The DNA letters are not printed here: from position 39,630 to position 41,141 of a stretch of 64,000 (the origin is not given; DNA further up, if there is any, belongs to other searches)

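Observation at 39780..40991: ParA/MinD-type ATPase fused to an AMPK-beta-like glycogen-binding domain (CBM48): candidate glycogen-granule positioning system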

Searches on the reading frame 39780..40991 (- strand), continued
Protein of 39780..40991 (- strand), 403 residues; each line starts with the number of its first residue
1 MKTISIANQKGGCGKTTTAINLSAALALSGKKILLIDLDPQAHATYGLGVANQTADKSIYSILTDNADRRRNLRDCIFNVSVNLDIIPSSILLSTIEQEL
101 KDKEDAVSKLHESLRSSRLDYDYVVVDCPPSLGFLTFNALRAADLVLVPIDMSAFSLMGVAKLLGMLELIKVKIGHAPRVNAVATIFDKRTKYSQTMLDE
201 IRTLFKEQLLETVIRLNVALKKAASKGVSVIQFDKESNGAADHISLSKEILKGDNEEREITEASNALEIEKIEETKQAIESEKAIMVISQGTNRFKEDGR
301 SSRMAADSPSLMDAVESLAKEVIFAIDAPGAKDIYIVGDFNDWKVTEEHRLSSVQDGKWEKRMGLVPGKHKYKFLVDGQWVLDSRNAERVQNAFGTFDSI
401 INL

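Call 30: find_encoding_contigs(protein=P0012, flank=8000, max_places=3)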
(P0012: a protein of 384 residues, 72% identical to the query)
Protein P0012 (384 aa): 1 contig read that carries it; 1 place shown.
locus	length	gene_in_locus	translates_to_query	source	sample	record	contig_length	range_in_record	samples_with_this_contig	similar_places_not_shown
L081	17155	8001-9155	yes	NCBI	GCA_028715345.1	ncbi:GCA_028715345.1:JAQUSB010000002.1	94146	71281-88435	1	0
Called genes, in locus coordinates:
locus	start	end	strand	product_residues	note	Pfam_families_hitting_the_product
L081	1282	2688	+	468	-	PF13522:GATase_6, PF13537:GATase_7, PF00156:Pribosyltran (weak)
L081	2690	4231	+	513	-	PF00117:GATase, PF07722:Peptidase_C26, PF02540:NAD_synthase, PF00958:GMP_synt_C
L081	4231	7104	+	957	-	PF02700:PurS, PF18072:FGAR-AT_linker, PF00586:AIRS, PF02769:AIRS_C, PF00586:AIRS (weak), PF02769:AIRS_C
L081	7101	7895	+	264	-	PF13507:GATase_5, PF07685:GATase_3 (weak)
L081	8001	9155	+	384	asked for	PF00142:Fer4_NifH, PF01656:CbiA, PF02374:ArsA_ATPase (faint), PF06564:CBP_BcsQ, PF09140:MipZ, PF10609:ParA, PF13614:AAA_31, PF16561:AMPK1_CBM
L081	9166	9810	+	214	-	PF18306:LDcluster4, PF03641:Lysine_decarbox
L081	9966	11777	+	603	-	PF01134:GIDA, PF07992:Pyr_redox_2 (weak), PF12831:FAD_oxidored, PF21680:GIDA_C_1st, PF13932:SAM_GIDA_C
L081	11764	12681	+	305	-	PF04055:Radical_SAM, PF16199:Radical_SAM_C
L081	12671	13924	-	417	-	PF00483:NTP_transferase, PF24894:Hexapep_GlmU, PF25084:LbH_EIF2B (faint), PF25087:GMPPB_C (faint), PF25247:LbH_GLGC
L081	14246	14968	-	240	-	PF01522:Polysacc_deac_1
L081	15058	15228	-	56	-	-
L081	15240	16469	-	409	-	PF01943:Polysacc_synt, PF13440:Polysacc_synt_3, PF01554:MatE (weak)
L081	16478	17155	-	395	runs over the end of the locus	PF05359:DUF748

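Call 31: find_encoding_contigs(protein=P0005, flank=8000, max_places=3)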
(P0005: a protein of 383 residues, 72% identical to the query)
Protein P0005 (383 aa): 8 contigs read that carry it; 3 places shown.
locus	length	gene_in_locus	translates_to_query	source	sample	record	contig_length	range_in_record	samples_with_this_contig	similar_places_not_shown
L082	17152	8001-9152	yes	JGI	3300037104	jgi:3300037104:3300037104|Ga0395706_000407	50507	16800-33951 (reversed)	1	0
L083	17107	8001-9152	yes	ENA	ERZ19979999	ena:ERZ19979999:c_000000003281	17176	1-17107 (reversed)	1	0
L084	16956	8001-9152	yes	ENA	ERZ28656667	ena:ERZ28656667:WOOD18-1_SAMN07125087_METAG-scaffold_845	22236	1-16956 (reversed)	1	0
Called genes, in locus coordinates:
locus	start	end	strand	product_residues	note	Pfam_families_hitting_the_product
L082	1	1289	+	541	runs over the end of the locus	PF25596:CPSase_L_D1, PF02222:ATP-grasp (faint), PF02786:CPSase_L_D2, PF15632:ATPgrasp_Ter, PF02142:MGS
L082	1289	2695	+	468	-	PF13230:GATase_4 (weak), PF13522:GATase_6, PF13537:GATase_7, PF00156:Pribosyltran (weak)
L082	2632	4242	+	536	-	PF00117:GATase, PF07722:Peptidase_C26, PF02540:NAD_synthase, PF00958:GMP_synt_C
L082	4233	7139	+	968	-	PF02700:PurS, PF18072:FGAR-AT_linker, PF00586:AIRS, PF02769:AIRS_C, PF00586:AIRS (weak), PF02769:AIRS_C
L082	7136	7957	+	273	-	PF13507:GATase_5, PF07685:GATase_3 (weak), PF01965:DJ-1_PfpI (faint)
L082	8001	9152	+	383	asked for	PF00142:Fer4_NifH (weak), PF01656:CbiA, PF06564:CBP_BcsQ, PF09140:MipZ (weak), PF10609:ParA (weak), PF13614:AAA_31, PF02922:CBM_48 (weak), PF16561:AMPK1_CBM, +1 more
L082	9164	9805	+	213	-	PF18306:LDcluster4, PF03641:Lysine_decarbox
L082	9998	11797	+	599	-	PF01134:GIDA, PF12831:FAD_oxidored (weak), PF21680:GIDA_C_1st, PF13932:SAM_GIDA_C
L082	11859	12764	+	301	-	PF04055:Radical_SAM, PF16199:Radical_SAM_C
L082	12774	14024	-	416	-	PF00483:NTP_transferase, PF24894:Hexapep_GlmU (weak), PF25084:LbH_EIF2B (faint), PF25087:GMPPB_C (faint), PF25247:LbH_GLGC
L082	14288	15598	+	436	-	PF00672:HAMP, PF00990:GGDEF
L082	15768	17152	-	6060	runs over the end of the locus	?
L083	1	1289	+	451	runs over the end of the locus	?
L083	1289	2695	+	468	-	PF13230:GATase_4 (weak), PF13522:GATase_6, PF13537:GATase_7, PF00156:Pribosyltran (weak)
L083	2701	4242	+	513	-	PF00117:GATase, PF07722:Peptidase_C26, PF02540:NAD_synthase, PF00958:GMP_synt_C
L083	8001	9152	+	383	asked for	PF00142:Fer4_NifH (weak), PF01656:CbiA, PF06564:CBP_BcsQ, PF09140:MipZ (weak), PF10609:ParA (weak), PF13614:AAA_31, PF02922:CBM_48 (weak), PF16561:AMPK1_CBM, +1 more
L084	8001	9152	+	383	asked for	PF00142:Fer4_NifH (weak), PF01656:CbiA, PF06564:CBP_BcsQ, PF09140:MipZ (weak), PF10609:ParA (weak), PF13614:AAA_31, PF02922:CBM_48 (weak), PF16561:AMPK1_CBM, +1 more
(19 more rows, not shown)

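Call 34: find_homologous_proteins(query=L001:2489-3211:+, max_evalue=0.001)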
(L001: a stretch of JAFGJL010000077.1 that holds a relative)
Query L001:2489-3211:+ (240 aa): 8 proteins with E <= 0.001 among 1087 candidates.
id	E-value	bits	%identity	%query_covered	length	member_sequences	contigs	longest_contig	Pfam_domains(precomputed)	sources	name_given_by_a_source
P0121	2.2e-153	526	100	100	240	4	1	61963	-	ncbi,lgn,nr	ncbi:MAG: hypothetical protein JW919_06960 [Candidatus Omnitrophica bacterium]|nr:hypothetical prote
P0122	2.4e-122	425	81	100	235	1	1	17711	-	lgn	-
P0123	4.6e-67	244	46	100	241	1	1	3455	-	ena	-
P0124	1.1e-65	239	47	100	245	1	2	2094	-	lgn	-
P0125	1.5e-58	216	53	72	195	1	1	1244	-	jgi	jgi:hypothetical protein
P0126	1.1e-47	180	38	99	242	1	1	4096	-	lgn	-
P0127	5.2e-47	178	38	99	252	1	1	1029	-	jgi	jgi:hypothetical protein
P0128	2.3e-44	170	36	99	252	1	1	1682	-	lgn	-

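Call 41: predict_structure(alignment_id=A2)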
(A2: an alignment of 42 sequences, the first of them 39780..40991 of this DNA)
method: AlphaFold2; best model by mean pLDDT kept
length: 403 residues; sequences in the alignment: 42
mean_pLDDT: 83.7   pTM: 0.67
mean pLDDT of the five models: 83.7, 83.6, 83.0, 82.4, 78.9
residues with pLDDT >= 90: 192; 70-90: 147; 50-70: 41; < 50: 23
segments of 3 or more residues with pLDDT < 50: 296-310, 401-403
pLDDT, mean of each block of 10 residues (from residue 1): 88 81 98 95 90 81 89 95 94 71 76 92 93 82 93 78 85 87 81 81 86 90 92 96 97 94 95 96 86 49 40 54 89 92 90 92 84 88 70 53 43
secondary structure, 60 per line:
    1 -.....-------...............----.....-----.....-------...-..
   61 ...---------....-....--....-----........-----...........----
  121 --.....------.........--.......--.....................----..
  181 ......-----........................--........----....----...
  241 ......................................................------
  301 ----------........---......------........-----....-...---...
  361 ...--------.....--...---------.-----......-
elements in order: E2-6 H14-28 E33-37 H43-47 H59-63 H73-76 E78-81 E84-87 H93-100 H106-116 E123-127 H134-142 E145-151 H154-174 E179-186 H192-208 E209-215 H218-225 H230-233 H238-294 H311-318 E322-327 E334-338 E352-354 E358-363 E372-376 E379-381 H397-402

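Call 43: find_homologous_proteins(query=L016:9411-9974:+, max_evalue=0.001)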
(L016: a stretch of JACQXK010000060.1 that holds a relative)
Query L016:9411-9974:+ (187 aa): 1029 proteins with E <= 0.001 among 1145 candidates; the best 120 are listed.
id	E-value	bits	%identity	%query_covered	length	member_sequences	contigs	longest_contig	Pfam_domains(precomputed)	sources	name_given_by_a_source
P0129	7.9e-117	405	100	100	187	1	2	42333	-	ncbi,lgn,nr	ncbi:MAG: hypothetical protein HY761_07600 [Candidatus Omnitrophica bacterium]|nr:hypothetical prote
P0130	7.8e-99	347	83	100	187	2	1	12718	-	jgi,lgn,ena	-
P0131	7.6e-67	243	59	100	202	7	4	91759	-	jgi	-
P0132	3.6e-66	240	62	100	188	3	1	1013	-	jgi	jgi:hypothetical protein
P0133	5.1e-66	240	61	100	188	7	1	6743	-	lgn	-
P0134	1.7e-65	238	60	100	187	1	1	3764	-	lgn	-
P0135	1.9e-65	238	62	100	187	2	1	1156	-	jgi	-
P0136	3.2e-65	237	60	100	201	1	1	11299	-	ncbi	-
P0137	5.3e-65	237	60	100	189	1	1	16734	-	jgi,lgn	jgi:hypothetical protein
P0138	6.0e-65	236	61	100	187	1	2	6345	-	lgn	-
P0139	8.1e-65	236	59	100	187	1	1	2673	-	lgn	-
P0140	8.8e-65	236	60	100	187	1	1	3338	-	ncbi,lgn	-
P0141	1.0e-64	236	57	100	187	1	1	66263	-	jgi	-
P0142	2.1e-64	235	58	100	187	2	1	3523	-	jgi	jgi:hypothetical protein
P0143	2.3e-64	234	58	100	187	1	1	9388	-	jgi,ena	-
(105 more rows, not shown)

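Call 51: fold_search(model_id=the predicted structure, library=pdb)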
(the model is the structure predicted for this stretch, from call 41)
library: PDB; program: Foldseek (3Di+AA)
matches with E <= 10: 1647; with E <= 0.001: 364
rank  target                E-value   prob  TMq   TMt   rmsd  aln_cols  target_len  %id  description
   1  8ray_B                7.5e-25  1.00  0.58  0.91   1.9       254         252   35  ParA in complex with ATP (released 2025-03-26)
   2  8ray_A                1.1e-24  1.00  0.59  0.92   1.8       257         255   35  ParA in complex with ATP (released 2025-03-26)
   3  9a6n_A                1.7e-24  1.00  0.57  0.90   2.0       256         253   38  Integrative model of SOJ-NRDR by crosslinking MS and deep learning (released 2024-09-18)
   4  2bek_A                9.6e-23  1.00  0.55  0.90   2.1       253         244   38  Structure of the bacterial chromosome segregation protein Soj (released 2005-01-12)
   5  8jmj_A                3.8e-22  1.00  0.58  0.87   2.2       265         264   33  Structure of Helicobacter pylori Soj-DNA-Spo0J complex (released 2024-05-29)
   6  2bej                  4.0e-22  1.00  0.57  0.92   2.0       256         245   38  Structure of the bacterial chromosome segregation protein Soj (released 2005-01-12)
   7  1wcv                  5.1e-22  1.00  0.56  0.91   1.9       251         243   39  Structure of the bacterial chromosome segregation protein Soj (released 2005-01-12)
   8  2bek_B                5.8e-22  1.00  0.56  0.91   1.8       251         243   38  Structure of the bacterial chromosome segregation protein Soj (released 2005-01-12)
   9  6iub_A                5.8e-22  1.00  0.57  0.86   2.3       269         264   33  Structure of Helicobacter pylori Soj protein (released 2019-02-13)
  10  8jml_B                2.0e-21  1.00  0.57  0.86   2.2       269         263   32  Structure of Helicobacter pylori Soj protein mutant, D41A (released 2024-05-29)
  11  4pfs_B                4.2e-17  1.00  0.51  0.82   3.4       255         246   27  Crystal Structure of Cobyrinic Acid a,c-diamide synthase from Mycobacterium smegmatis (released 2014-05-21)
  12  6non_A                7.2e-17  1.00  0.56  0.86   2.3       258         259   22  Structure of Cyanthece apo McdA (released 2019-04-24)
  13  5tvk_B                1.5e-16  1.00  0.54  0.87   2.7       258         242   27  Crystal Structure of putative plasmid partition protein (BB_S35) from Borrelia burgdorferi B31 bound to AMPPNP (released 2016-11-23)
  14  6non_B                2.3e-16  1.00  0.56  0.87   2.6       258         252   22  Structure of Cyanthece apo McdA (released 2019-04-24)
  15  4pfs_A                3.2e-16  1.00  0.52  0.84   2.4       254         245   27  Crystal Structure of Cobyrinic Acid a,c-diamide synthase from Mycobacterium smegmatis (released 2014-05-21)
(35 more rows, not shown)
